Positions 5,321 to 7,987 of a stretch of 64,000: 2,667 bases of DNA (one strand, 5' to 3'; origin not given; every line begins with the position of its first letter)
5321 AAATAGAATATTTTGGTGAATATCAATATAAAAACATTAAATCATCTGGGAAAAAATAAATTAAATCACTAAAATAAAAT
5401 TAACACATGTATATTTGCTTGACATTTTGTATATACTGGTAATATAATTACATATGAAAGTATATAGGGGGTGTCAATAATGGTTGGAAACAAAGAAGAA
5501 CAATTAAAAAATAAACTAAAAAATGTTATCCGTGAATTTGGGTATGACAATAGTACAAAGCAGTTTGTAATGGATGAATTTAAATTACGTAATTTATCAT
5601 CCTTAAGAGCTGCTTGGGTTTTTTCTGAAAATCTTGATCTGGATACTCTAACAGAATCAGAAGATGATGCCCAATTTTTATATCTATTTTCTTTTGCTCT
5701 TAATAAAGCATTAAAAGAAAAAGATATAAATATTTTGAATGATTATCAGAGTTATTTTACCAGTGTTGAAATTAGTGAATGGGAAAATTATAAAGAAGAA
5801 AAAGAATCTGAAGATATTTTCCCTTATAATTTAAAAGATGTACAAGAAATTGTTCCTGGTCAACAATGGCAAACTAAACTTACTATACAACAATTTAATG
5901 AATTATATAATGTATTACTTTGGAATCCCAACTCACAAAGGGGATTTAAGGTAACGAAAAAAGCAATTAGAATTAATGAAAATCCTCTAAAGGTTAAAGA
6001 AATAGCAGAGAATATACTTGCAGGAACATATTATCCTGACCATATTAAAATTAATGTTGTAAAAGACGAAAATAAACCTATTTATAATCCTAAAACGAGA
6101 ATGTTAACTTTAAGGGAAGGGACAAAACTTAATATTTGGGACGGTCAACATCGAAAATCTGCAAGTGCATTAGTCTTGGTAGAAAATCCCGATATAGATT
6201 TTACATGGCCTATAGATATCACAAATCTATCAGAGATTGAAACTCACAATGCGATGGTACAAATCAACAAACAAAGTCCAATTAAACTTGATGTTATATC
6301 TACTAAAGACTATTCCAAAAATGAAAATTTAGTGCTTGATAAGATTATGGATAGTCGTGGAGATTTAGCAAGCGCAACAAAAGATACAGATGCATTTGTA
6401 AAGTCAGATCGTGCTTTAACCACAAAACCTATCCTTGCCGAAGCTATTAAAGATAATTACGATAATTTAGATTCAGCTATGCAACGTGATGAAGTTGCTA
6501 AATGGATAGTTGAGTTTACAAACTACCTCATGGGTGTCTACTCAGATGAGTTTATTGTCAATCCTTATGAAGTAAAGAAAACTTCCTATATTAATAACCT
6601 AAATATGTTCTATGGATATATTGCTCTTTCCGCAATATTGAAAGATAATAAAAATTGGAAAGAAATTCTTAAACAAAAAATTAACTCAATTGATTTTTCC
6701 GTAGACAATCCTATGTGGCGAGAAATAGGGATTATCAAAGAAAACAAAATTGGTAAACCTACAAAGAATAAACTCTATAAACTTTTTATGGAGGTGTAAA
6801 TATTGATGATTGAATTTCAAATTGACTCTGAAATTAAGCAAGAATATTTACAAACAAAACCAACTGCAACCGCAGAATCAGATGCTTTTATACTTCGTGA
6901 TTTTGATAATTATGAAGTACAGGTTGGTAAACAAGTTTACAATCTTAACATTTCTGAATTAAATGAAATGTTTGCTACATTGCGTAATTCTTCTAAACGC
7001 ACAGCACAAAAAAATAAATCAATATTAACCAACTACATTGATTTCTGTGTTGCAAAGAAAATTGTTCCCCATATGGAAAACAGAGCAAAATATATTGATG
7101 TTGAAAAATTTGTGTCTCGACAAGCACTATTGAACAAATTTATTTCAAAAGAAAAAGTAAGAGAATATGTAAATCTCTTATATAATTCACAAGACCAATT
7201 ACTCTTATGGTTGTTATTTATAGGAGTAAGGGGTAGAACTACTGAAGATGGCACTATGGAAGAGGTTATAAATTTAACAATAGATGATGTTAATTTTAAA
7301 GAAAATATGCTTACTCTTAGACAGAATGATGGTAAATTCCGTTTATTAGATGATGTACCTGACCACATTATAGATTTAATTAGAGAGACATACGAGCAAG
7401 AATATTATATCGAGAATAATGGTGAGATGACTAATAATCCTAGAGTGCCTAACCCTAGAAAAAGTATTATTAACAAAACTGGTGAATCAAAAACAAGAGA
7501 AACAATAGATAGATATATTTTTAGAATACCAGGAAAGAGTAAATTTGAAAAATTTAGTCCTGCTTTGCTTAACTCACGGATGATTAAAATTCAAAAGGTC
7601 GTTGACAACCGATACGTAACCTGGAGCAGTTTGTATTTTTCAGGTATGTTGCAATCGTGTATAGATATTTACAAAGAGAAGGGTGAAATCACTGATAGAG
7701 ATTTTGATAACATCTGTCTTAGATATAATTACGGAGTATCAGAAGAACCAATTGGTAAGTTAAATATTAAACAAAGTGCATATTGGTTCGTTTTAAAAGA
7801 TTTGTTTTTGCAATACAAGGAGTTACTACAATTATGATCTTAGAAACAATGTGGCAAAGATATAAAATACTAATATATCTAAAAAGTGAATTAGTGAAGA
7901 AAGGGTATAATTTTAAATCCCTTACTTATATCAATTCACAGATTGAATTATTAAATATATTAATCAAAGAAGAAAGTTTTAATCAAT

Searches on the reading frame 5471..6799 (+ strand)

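Call 12: search_protein_families(library=pfam, proteins=[window:5471-6799:+])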
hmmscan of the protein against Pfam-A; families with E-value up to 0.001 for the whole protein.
window:5471-6799:+ (442 aa): 1 family
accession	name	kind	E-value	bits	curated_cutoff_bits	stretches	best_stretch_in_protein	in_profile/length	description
PF14072.11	DndB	-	9.1e-12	45.1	29.1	1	165-429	40-319/338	DNA-sulfur modification-associated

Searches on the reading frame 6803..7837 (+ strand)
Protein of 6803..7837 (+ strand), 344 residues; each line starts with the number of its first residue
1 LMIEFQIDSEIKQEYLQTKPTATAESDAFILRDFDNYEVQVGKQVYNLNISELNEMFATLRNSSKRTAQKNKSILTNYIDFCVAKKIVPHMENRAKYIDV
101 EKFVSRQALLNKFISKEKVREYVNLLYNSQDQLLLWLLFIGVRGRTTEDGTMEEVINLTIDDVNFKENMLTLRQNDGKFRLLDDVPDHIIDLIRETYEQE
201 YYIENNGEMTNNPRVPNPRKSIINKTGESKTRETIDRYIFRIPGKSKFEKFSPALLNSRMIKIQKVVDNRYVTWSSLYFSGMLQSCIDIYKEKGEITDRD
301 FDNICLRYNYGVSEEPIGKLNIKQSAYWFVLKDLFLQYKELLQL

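Call 12: search_protein_families(library=pfam, proteins=[window:6803-7837:+])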
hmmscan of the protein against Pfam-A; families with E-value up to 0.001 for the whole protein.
window:6803-7837:+ (344 aa): 1 family
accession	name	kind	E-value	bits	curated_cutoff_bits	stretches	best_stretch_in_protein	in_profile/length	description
PF22822.1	MrpR_N_CB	-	8.2e-14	52.5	27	1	9-83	4-78/79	MrpR, N-terminal core-binding domain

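Call 31: search_dna_similar(query=window:6803-7837:+, collection=phages, mode=protein, max_rows=25)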
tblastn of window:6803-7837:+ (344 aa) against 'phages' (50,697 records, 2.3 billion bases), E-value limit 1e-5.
Records with a match: 46; places in all: 46; records where one place covers at least 80% of the query: 23.
Best place of each record, by identity: <60% 46.
By first word of the organism name: Bacillus 42; Geobacillus 2; Brevibacillus 2.
By host as written in the record: Bacillus subtilis BEST7003 8; Bacillus anthracis Sterne 8; Bacillus anthracis 6; Bacillus subtilis subsp. subtilis str. 168 5; Bacillus subtilis 4; Bacillus cereus 4; Bacillus subtilis Delta6 3; - 2; and 4 more.
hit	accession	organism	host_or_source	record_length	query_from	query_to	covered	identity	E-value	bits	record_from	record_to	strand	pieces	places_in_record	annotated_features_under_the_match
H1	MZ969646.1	Bacillus phage BUCT082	Bacillus subtilis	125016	8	310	88%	26.3%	1e-17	90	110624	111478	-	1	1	integrase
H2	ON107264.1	Bacillus phage BUCT083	Bacillus subtilis subsp. subtilis str. ...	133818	8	310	88%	26.3%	2e-17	89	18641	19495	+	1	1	integrase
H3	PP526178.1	Bacillus phage phi3T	Bacillus subtilis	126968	8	310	88%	26.3%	4e-17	88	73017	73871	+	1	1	record has no annotation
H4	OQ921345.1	Bacillus phage SPbetaL5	Bacillus subtilis BEST7003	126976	8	310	88%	26.3%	4e-17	88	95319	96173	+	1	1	hypothetical protein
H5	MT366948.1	Bacillus phage Hyb3phi3Ts-SPbeta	Bacillus subtilis subsp. subtilis str. ...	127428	8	310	88%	26.3%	4e-17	88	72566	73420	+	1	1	hypothetical protein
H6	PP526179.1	Bacillus phage phi3T-SPBeta hybrid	Bacillus subtilis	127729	8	310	88%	26.3%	4e-17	88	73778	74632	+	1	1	record has no annotation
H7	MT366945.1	Bacillus phage phi3Ts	Bacillus subtilis subsp. subtilis str. ...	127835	8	310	88%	26.3%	4e-17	88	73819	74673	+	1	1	hypothetical protein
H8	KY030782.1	Bacillus phage phi3T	Bacillus subtilis str. 168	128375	8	310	88%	26.3%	4e-17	88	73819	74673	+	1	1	hypothetical protein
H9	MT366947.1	Bacillus phage Hyb2phi3Ts-SPbeta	Bacillus subtilis subsp. subtilis str. ...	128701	8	310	88%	26.3%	4e-17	88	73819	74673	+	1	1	hypothetical protein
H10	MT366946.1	Bacillus phage Hyb1phi3Ts-SPbeta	Bacillus subtilis subsp. subtilis str. ...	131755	8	310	88%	26.3%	4e-17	88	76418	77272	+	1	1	hypothetical protein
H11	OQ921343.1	Bacillus phage SPbetaL3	Bacillus subtilis BEST7003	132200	8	310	88%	26.3%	4e-17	88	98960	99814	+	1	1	hypothetical protein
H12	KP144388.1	Geobacillus virus E3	failed fermentation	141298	8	311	88%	26.1%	4e-17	88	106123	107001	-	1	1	integrase-like protein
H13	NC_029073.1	Geobacillus virus E3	failed fermentation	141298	8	311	88%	26.1%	4e-17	88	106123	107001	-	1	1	integrase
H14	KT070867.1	Bacillus phage PBC2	Bacillus cereus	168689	37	309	79%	26.1%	5e-13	76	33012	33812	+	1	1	DNA breaking-rejoining enzyme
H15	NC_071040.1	Bacillus phage PBC2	Bacillus cereus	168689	37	309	79%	26.1%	5e-13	76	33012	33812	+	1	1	integrase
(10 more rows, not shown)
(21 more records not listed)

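Call 34: find_related_loci(query=window:6803-7837:+, collection=viral_contigs, flank=10000)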
Query window:6803-7837:+ (344 aa) in viral_contigs; peptide patterns used: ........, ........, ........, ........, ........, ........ (x = any residue, [..] = any of these).
2 stretches matched a pattern, but none encodes a relative of the query by tblastn (E <= 1e-3).

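Call 35: find_homologous_proteins(query=window:6803-7837:+)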
Query window:6803-7837:+ (344 aa): 104 proteins with E <= 0.001 among 1203 candidates.
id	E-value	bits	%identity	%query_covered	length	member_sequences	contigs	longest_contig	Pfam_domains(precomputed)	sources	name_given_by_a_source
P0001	3.7e-208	708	93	100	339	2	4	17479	PF22822.2,PF22823.3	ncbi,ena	-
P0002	4.9e-185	632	84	100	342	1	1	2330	PF22822.2,PF22823.3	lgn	-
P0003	3.6e-171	587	79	99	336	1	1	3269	PF22822.2,PF22823.3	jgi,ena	-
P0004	8.9e-168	576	76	99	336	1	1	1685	PF22822.2,PF22823.3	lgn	-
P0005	2.0e-167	575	75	99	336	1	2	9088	PF22822.2,PF22823.3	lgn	-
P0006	1.1e-166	572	76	99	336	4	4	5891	PF22822.2,PF22823.3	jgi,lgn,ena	jgi:integrase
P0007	2.6e-166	571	75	99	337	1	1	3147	PF22822.2,PF22823.3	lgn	-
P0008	4.4e-163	560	73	99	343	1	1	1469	PF22822.2,PF22823.3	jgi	jgi:hypothetical protein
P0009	6.7e-162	556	72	99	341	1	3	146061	PF22822.2,PF22823.3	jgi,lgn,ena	jgi:hypothetical protein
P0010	1.1e-160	552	73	99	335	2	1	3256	PF22822.2,PF22823.3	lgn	-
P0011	3.6e-160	551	75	99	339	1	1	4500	PF22822.2,PF22823.3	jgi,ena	-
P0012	1.7e-157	542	72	99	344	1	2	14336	PF22822.2,PF22823.3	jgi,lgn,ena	-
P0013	2.0e-156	538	70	99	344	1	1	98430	PF22822.2,PF22823.3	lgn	-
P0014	7.5e-156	537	70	99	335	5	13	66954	PF22822.2,PF22823.3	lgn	-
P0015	1.4e-155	536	71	99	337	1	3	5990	PF22822.2,PF22823.3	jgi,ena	-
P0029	1.9e-142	493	69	99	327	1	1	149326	PF22822.2,PF22823.3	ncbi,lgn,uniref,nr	ncbi:MAG: hypothetical protein LLF98_02590 [Clostridium sp.]|uniref:phage lytic cycle repressor MrpR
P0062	8.3e-99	349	52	99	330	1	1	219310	PF22822.2,PF22823.3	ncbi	-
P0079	2.4e-94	334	53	100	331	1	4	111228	PF22822.2,PF22823.3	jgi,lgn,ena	-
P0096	4.5e-83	297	46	99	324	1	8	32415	PF22822.2,PF22823.3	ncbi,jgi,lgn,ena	ncbi:MAG: hypothetical protein WDA59_00150 [Methanofastidiosum sp.]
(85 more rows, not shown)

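Call 36: find_encoding_contigs(protein=P0001, flank=10000, max_places=3)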
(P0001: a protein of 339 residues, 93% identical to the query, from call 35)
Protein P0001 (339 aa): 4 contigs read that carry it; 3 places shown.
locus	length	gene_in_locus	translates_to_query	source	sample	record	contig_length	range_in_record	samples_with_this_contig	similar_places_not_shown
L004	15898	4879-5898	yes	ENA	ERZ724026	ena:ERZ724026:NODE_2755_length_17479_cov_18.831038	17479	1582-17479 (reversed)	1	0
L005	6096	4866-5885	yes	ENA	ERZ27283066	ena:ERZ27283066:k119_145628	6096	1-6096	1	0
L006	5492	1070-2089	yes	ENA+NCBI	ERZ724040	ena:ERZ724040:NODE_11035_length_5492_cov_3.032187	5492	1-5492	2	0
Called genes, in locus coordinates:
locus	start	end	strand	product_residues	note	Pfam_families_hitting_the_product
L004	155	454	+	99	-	-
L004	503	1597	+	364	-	-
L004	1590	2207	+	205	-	PF04647:AgrB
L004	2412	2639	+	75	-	-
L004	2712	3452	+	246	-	-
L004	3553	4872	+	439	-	PF14072:DndB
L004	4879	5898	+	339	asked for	PF22822:MrpR_N_CB, PF22823:MrpR_C_cat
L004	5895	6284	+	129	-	-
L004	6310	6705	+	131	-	-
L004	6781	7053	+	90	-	-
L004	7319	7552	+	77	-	-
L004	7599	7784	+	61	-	-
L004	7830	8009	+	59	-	-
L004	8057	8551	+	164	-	-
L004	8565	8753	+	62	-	-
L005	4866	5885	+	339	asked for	PF22822:MrpR_N_CB, PF22823:MrpR_C_cat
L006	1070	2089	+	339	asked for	PF22822:MrpR_N_CB, PF22823:MrpR_C_cat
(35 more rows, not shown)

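Call 37: find_encoding_contigs(protein=P0009, flank=10000, max_places=2)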
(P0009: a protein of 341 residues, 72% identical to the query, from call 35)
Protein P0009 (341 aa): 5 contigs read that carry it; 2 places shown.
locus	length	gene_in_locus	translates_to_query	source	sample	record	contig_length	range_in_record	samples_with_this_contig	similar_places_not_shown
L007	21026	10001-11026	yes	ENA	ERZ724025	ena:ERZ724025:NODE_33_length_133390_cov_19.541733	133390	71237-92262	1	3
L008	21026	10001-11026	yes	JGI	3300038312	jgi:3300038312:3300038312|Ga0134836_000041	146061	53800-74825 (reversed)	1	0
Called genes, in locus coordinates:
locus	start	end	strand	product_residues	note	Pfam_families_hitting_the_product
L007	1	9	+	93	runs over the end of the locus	-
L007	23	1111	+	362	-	-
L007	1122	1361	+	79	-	-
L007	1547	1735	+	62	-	-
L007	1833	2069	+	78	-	-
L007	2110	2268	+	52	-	-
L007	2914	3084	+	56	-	-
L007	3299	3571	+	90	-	-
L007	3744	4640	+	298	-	PF00145:DNA_methylase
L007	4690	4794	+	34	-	-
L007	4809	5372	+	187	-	PF18760:ART-PolyVal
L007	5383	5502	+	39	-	-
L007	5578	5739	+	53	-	-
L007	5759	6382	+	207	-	PF01464:SLT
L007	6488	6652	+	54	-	PF12323:HTH_OrfB_IS605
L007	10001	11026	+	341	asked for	PF22822:MrpR_N_CB, PF22823:MrpR_C_cat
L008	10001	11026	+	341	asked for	PF22822:MrpR_N_CB, PF22823:MrpR_C_cat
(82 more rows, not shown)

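Call 38: find_encoding_contigs(protein=P0029, flank=10000, max_places=2)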
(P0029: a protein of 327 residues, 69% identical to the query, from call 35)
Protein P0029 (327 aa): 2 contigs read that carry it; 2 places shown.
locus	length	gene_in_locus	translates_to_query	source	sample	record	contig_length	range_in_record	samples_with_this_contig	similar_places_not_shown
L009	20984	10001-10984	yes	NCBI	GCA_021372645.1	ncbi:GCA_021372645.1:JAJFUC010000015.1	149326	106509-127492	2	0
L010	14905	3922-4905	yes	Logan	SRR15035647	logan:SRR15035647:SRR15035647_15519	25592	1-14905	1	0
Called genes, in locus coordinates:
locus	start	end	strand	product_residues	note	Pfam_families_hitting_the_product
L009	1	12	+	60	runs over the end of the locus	-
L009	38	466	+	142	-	-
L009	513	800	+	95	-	PF07866:DUF1653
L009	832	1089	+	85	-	-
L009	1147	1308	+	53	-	-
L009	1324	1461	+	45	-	-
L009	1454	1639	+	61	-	-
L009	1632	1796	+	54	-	-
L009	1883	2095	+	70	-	-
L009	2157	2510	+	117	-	-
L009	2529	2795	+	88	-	-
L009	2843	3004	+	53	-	-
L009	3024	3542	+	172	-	-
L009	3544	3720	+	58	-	-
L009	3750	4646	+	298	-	-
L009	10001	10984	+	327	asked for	PF22822:MrpR_N_CB, PF22823:MrpR_C_cat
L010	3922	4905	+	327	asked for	PF22822:MrpR_N_CB, PF22823:MrpR_C_cat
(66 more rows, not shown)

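Call 44: find_encoding_contigs(protein=P0013, flank=10000, max_places=1)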
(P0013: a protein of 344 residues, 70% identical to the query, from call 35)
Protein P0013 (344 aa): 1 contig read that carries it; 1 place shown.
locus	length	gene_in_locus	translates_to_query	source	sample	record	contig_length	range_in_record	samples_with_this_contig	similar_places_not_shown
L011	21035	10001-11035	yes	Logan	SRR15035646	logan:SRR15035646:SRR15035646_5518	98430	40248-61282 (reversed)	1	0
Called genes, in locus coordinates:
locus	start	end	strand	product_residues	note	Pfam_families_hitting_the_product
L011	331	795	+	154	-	PF14662:KASH_CCD (weak)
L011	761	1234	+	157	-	-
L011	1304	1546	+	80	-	-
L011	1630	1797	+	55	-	-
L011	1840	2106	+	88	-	-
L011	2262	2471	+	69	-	-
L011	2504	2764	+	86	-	-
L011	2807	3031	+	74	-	-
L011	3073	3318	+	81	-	-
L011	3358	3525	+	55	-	-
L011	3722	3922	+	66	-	-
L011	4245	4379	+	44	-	PF07963:N_methyl (faint)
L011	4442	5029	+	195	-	PF17248:DUF5317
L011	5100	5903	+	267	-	-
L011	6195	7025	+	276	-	PF02452:PemK_toxin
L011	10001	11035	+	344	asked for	PF22822:MrpR_N_CB, PF22823:MrpR_C_cat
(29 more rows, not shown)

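Call 45: find_encoding_contigs(protein=P0014, flank=10000, max_places=3)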
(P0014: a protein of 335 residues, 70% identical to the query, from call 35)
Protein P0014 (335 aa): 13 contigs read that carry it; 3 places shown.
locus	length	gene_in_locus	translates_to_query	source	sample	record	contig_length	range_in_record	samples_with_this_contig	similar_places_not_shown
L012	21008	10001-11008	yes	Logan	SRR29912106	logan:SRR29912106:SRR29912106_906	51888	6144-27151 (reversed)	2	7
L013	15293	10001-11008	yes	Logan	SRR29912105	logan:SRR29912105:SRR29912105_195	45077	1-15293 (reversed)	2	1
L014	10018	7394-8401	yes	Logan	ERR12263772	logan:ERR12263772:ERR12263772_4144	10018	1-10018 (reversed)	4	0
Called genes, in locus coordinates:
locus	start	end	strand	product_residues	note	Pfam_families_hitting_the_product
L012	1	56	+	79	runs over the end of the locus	-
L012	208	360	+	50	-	-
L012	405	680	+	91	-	-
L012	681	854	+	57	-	-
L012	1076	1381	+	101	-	-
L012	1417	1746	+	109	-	PF14359:DUF4406 (weak), PF24963:DUF7768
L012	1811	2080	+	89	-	-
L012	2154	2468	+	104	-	-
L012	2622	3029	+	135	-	PF01797:Y1_Tnp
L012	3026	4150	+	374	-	PF12323:HTH_OrfB_IS605, PF01385:OrfB_IS605, PF07282:Cas12f1-like_TNB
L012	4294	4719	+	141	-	-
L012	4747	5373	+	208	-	PF01464:SLT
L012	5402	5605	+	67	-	-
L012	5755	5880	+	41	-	-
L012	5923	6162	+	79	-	-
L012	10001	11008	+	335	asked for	PF22822:MrpR_N_CB, PF22823:MrpR_C_cat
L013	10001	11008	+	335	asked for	PF22822:MrpR_N_CB, PF22823:MrpR_C_cat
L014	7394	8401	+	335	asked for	PF22822:MrpR_N_CB, PF22823:MrpR_C_cat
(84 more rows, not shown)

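Call 46: find_encoding_contigs(protein=P0012, flank=10000, max_places=2)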
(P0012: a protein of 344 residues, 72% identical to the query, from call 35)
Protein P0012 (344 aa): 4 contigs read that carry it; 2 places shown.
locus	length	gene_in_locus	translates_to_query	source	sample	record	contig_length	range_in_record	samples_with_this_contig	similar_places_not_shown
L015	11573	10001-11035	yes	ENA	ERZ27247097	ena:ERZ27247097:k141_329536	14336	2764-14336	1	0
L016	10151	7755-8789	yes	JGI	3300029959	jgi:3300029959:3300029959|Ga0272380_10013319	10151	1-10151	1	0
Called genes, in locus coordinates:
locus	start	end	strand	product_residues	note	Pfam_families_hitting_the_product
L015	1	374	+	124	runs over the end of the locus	-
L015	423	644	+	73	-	-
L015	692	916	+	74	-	-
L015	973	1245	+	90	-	-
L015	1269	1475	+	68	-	-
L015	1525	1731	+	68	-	-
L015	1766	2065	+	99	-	-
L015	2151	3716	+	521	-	PF14311:DUF4379 (weak), PF07453:NUMOD1 (faint)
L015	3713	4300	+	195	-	PF17248:DUF5317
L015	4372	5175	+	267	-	-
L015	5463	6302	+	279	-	PF02452:PemK_toxin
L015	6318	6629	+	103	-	-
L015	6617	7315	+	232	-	PF04647:AgrB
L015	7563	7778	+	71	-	-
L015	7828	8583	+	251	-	-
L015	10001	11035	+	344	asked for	PF22822:MrpR_N_CB, PF22823:MrpR_C_cat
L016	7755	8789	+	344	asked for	PF22822:MrpR_N_CB, PF22823:MrpR_C_cat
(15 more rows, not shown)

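Call 56: find_encoding_contigs(protein=P0079, flank=10000, max_places=1)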
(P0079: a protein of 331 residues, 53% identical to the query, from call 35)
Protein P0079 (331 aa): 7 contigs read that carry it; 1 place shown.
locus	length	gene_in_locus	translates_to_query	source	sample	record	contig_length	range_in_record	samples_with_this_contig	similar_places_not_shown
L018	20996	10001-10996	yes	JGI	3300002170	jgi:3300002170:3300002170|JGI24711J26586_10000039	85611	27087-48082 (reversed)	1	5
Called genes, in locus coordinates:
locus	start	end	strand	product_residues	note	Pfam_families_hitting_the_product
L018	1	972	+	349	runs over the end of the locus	-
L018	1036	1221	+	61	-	-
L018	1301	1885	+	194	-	-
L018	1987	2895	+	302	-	-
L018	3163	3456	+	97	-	-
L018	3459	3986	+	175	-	-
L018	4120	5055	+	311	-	PF06067:DUF932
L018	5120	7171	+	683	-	PF26675:DUF8224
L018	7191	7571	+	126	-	-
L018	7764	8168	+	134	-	PF02452:PemK_toxin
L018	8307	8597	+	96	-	-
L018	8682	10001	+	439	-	PF14072:DndB (faint)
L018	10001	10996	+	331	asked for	PF22822:MrpR_N_CB, PF22823:MrpR_C_cat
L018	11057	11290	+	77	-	-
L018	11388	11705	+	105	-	-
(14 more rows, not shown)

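Call 57: find_encoding_contigs(protein=P0062, flank=10000, max_places=1)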
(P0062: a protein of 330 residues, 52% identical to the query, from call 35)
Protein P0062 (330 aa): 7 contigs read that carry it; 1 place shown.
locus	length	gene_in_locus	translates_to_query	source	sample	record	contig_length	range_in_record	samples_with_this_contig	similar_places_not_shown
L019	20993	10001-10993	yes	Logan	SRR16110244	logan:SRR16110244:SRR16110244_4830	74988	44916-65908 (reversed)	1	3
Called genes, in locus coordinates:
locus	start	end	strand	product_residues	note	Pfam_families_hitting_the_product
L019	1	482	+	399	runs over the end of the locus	PF00493:MCM, PF01078:Mg_chelatase (faint), PF00004:AAA, PF07724:AAA_2, PF07728:AAA_5 (weak), PF10431:ClpB_D2-small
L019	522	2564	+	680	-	PF26675:DUF8224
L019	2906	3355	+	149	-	-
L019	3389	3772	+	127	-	-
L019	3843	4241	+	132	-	-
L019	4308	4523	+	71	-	-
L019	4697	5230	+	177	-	-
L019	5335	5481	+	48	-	-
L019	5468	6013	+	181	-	-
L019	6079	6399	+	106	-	-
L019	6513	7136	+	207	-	PF02452:PemK_toxin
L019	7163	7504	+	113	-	-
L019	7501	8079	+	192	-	PF04647:AgrB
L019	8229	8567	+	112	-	-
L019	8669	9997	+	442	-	PF14072:DndB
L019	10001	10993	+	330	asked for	PF22822:MrpR_N_CB, PF22823:MrpR_C_cat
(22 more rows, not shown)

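Call 58: find_encoding_contigs(protein=P0096, flank=10000, max_places=1)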
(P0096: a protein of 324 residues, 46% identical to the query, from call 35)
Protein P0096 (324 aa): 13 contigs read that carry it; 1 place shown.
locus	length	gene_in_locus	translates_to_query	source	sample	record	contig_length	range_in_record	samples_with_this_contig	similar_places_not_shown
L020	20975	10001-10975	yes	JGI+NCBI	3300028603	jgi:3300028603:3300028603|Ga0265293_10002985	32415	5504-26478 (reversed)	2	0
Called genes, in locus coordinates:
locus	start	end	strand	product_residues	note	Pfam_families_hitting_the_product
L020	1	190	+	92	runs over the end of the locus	-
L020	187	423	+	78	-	-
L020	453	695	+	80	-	-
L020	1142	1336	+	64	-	-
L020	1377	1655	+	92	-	-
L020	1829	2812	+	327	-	PF17989:ALP_N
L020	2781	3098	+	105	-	-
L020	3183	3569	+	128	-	-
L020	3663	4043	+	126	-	PF02452:PemK_toxin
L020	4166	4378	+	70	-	-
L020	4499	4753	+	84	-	-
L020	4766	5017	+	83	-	-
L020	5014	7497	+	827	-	-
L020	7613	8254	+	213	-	PF13814:Replic_Relax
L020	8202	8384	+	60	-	-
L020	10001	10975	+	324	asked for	PF22822:MrpR_N_CB, PF22823:MrpR_C_cat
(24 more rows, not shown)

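Call 69: search_protein_families(library=pfam, max_evalue=0.01, proteins=[window:6803-7837:+])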
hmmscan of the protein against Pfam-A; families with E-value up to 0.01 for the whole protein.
window:6803-7837:+ (344 aa): 1 family
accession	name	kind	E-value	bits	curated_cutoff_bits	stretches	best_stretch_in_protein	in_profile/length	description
PF22822.1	MrpR_N_CB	-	8.2e-14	52.5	27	1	9-83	4-78/79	MrpR, N-terminal core-binding domain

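Call 76: search_solved_structures(query=window:6803-7837:+, max_evalue=0.01, show_alignments=1)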
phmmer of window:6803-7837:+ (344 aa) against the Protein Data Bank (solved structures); distinct sequences matched with E-value up to 0.01: 4.
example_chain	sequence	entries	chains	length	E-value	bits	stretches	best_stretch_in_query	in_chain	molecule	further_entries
9rd5_H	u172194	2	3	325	1.7e-18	70.3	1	8-310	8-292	Core-binding (CB) domain-containing protein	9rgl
8a0a_A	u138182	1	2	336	3.1e-09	39.9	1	7-298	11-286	Bacillus subtilis SPbeta prophage master regulator MrpR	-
8bj6_A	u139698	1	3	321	3.3e-09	39.8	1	7-298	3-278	SPbeta prophage-derived uncharacterized protein YopR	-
8bjv_A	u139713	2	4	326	4.3e-09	39.5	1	7-298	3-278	SPbeta prophage-derived uncharacterized protein YopR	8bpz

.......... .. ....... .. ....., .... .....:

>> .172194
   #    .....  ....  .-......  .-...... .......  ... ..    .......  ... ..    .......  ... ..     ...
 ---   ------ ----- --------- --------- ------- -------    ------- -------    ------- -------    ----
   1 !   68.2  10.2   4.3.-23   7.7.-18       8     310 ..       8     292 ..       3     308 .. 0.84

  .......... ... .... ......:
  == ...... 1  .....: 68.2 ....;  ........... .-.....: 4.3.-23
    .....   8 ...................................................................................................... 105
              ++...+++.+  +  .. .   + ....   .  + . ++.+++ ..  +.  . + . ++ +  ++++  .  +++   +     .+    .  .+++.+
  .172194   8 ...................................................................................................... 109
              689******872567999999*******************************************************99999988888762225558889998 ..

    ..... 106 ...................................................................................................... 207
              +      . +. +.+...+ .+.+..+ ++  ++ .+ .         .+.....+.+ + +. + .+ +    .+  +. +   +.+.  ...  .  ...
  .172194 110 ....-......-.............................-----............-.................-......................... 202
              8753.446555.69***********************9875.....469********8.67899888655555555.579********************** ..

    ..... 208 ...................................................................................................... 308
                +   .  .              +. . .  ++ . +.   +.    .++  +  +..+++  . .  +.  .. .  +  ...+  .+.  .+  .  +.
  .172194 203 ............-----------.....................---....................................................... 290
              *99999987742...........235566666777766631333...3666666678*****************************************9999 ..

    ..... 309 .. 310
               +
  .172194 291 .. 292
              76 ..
